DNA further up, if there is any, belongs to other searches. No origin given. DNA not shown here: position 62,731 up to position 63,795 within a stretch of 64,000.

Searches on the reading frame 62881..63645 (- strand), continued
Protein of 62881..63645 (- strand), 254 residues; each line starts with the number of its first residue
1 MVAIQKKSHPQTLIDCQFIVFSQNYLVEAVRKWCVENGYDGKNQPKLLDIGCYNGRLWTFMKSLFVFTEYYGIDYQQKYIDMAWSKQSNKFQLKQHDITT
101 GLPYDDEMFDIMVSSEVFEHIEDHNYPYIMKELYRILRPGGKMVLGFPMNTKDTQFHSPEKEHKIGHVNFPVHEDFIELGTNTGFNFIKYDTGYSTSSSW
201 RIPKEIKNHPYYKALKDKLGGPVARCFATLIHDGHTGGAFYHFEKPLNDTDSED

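Call 77: find_related_loci(query=L186:1961-2338:+, collection=metagenome_contigs, flank=10000)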
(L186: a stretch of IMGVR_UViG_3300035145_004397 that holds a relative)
Query L186:1961-2338:+ (125 aa) in metagenome_contigs; peptide patterns used: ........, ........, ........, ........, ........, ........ (x = any residue, [..] = any of these).
117 stretches matched a pattern; 56 encode a relative of the query (tblastn E <= 1e-3); 56 distinct loci.
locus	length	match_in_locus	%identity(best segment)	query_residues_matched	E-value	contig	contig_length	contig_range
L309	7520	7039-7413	98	1-125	7e-81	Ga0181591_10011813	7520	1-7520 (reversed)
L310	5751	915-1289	98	1-125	7e-81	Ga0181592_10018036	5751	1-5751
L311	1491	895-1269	95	1-125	4e-83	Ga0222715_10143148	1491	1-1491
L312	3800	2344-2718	89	1-125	1e-78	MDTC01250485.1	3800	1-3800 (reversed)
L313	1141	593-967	94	1-125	3e-84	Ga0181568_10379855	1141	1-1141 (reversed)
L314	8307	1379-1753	89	1-125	8e-76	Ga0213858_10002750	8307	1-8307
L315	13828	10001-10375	84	1-125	1e-71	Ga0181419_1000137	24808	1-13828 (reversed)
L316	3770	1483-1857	85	1-125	2e-71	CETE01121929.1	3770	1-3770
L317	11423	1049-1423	85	1-125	4e-71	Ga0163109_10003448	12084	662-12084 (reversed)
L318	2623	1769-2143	82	1-125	6e-71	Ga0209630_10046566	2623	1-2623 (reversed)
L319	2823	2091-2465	82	1-125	1e-70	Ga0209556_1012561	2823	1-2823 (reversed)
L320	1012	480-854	82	1-125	3e-75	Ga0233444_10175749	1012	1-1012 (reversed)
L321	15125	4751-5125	82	1-125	1e-69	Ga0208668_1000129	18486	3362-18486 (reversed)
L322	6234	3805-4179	82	1-125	7e-70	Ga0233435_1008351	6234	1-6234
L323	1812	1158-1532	82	1-125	3e-72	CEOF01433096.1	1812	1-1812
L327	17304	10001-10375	82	1-125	1e-69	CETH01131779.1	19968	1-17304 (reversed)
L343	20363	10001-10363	84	1-121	8e-68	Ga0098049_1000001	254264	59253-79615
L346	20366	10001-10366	80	1-122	1e-66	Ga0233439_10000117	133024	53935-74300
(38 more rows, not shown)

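Call 80: search_protein_families(library=pfam, max_evalue=0.001, proteins=[L327:1841-2443:+, L343:191-793:+, L346:4032-6008:+, L327:98-1015:+])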
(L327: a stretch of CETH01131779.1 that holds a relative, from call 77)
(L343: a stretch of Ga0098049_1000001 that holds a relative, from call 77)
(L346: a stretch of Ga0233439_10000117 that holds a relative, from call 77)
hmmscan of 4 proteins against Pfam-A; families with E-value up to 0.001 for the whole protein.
L327:1841-2443:+ (200 aa): 1 family
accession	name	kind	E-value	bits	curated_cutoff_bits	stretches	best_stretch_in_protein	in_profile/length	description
PF03420.18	Peptidase_S77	-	1.9e-28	99.7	27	1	29-169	43-190/198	Prohead core protein serine protease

L343:191-793:+ (200 aa): 1 family
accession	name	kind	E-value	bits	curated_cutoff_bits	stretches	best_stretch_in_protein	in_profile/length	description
PF03420.18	Peptidase_S77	-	5e-29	101.6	27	1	29-169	43-190/198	Prohead core protein serine protease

L346:4032-6008:+ (658 aa): 1 family
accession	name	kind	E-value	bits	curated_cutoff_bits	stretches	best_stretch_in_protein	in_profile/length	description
PF07068.17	Gp23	-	1.8e-76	258.4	24.4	2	383-648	112-355/376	Major capsid protein Gp23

L327:98-1015:+ (305 aa): 1 family
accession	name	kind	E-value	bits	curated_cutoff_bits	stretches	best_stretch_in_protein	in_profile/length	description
PF07230.16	Portal_T4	-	2.1e-05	23.9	22.9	1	12-73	364-428/433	Bacteriophage T4-like portal protein (Gp20)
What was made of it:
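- On Straboviridae-like (T4-related) myoviruses: Portal_T4, Gp23 and Peptidase_S77 (call 80).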
